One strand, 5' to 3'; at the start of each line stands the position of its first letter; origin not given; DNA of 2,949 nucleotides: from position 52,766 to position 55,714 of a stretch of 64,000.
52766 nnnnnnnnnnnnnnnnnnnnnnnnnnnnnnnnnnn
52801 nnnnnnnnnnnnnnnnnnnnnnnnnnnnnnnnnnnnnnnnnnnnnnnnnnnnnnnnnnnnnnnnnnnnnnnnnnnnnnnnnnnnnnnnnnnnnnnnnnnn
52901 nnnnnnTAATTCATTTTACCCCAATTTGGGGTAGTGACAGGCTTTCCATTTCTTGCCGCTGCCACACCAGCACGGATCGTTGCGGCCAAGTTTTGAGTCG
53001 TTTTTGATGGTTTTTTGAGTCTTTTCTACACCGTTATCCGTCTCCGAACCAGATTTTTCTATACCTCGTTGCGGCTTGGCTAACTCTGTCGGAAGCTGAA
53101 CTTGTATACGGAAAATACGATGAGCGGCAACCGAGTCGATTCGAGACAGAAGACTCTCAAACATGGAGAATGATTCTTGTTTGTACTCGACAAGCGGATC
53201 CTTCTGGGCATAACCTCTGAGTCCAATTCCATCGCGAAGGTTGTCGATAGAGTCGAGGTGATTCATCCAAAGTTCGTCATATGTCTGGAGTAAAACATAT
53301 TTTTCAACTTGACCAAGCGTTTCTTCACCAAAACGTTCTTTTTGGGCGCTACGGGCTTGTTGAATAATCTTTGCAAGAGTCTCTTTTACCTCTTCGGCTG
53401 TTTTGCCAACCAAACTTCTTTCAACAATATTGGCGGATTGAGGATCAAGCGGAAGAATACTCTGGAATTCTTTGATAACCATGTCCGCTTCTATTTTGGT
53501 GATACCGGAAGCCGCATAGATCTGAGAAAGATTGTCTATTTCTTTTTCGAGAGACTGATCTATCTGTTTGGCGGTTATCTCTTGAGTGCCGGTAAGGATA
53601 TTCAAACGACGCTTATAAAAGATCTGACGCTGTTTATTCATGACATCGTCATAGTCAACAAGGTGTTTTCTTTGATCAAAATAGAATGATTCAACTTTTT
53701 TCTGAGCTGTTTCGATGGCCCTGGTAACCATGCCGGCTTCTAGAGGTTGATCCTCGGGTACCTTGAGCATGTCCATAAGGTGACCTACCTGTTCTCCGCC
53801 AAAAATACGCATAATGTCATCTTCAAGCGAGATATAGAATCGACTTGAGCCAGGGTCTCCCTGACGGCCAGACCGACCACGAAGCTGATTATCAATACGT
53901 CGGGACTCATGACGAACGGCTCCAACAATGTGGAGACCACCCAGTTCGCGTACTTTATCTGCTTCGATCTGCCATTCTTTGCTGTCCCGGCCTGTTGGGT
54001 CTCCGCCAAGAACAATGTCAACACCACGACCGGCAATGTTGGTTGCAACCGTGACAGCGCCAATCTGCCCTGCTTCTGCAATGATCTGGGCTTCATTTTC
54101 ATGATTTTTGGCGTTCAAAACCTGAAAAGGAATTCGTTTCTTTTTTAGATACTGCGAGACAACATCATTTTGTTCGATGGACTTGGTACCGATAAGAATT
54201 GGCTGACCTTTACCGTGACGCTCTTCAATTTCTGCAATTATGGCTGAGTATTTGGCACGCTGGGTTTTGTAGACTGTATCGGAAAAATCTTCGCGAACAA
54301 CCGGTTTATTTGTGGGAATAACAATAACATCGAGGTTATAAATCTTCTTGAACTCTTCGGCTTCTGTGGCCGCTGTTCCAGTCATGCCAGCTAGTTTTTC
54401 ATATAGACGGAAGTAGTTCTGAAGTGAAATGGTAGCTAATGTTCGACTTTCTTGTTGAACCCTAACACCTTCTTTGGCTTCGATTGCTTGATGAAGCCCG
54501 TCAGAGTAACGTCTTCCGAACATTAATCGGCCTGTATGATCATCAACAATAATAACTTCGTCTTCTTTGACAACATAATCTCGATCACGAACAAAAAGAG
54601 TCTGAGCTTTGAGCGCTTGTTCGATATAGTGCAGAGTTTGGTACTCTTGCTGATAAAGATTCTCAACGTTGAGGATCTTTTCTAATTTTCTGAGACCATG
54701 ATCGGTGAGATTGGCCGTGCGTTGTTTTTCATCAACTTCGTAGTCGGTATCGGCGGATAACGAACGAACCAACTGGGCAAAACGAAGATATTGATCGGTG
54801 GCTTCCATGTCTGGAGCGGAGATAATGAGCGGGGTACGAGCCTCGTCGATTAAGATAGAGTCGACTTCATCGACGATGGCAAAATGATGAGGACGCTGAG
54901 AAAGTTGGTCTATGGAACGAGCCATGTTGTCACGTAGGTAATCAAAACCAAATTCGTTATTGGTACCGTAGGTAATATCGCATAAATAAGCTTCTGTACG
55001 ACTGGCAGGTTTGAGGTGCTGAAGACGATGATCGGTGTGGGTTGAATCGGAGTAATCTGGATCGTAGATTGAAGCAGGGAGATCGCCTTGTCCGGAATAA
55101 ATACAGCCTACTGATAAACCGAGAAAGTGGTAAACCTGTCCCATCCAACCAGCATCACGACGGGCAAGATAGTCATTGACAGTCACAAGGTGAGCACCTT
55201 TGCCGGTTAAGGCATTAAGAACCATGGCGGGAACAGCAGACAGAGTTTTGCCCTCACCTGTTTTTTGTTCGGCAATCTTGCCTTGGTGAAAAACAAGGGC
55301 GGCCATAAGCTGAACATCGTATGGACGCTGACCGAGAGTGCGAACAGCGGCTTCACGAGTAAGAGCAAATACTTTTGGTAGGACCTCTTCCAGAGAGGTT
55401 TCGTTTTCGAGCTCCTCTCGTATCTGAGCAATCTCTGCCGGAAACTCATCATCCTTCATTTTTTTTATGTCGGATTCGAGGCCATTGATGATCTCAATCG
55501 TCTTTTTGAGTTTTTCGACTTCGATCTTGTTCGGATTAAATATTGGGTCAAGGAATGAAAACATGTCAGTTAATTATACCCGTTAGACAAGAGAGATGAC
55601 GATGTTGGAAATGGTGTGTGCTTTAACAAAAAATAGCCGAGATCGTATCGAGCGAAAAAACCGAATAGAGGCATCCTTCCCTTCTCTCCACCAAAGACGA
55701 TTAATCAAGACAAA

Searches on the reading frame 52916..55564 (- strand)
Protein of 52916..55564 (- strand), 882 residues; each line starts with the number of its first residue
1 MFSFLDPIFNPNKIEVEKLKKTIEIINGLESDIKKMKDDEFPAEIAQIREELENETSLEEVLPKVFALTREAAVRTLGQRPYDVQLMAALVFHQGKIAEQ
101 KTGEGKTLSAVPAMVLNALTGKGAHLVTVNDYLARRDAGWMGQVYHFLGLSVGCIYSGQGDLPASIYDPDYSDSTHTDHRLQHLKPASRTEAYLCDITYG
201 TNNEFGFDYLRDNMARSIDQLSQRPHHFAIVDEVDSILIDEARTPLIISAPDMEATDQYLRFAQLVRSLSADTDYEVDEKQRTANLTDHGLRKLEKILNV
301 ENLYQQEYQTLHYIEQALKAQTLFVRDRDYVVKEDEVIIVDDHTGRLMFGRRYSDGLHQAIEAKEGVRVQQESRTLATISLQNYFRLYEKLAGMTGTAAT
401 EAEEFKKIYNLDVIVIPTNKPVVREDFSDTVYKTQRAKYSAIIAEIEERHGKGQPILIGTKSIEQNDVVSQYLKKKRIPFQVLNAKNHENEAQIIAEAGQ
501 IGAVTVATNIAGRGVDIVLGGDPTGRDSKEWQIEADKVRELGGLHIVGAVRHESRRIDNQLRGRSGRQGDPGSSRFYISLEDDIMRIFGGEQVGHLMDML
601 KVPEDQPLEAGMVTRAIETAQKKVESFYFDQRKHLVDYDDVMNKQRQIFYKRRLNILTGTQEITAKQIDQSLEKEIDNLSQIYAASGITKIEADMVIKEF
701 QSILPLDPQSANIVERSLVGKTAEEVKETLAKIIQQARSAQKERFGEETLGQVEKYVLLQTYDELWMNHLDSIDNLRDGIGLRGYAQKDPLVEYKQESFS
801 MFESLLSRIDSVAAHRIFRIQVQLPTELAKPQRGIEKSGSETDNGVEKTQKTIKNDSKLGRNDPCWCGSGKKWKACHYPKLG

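Call 43: find_encoding_contigs(protein=window:52916-55564:-, flank=10000, max_places=1)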
Protein window:52916-55564:- (882 aa): 7 contigs read that carry it; 1 place shown.
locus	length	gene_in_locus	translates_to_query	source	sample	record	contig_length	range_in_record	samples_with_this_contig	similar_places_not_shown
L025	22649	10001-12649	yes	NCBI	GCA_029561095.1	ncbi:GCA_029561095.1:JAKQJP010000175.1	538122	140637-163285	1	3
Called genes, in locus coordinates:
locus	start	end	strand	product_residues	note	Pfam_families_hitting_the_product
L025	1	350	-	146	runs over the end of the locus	PF22811:Zn_ribbon_NrdR, PF03477:ATP-cone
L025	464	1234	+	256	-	PF04055:Radical_SAM (weak)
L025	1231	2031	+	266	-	-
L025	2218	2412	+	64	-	PF17253:DUF5320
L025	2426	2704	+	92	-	PF02001:DUF134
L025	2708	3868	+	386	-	PF07907:YibE_F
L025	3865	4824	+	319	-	PF01522:Polysacc_deac_1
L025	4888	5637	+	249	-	PF02535:Zip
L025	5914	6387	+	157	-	PF03449:GreA_GreB_N, PF01272:GreA_GreB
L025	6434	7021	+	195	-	-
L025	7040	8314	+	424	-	PF02403:Seryl_tRNA_N, PF00587:tRNA-synt_2b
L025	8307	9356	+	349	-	PF00768:Peptidase_S11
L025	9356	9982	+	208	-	PF01564:Spermine_synth, PF13649:Methyltransf_25 (weak)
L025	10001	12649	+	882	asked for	PF07517:SecA_DEAD, PF01043:SecA_PP_bind, PF21090:P-loop_SecA, PF07516:SecA_SW, PF02810:SEC-C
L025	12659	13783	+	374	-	PF00106:adh_short, PF08659:KR (weak), PF13561:adh_short_C2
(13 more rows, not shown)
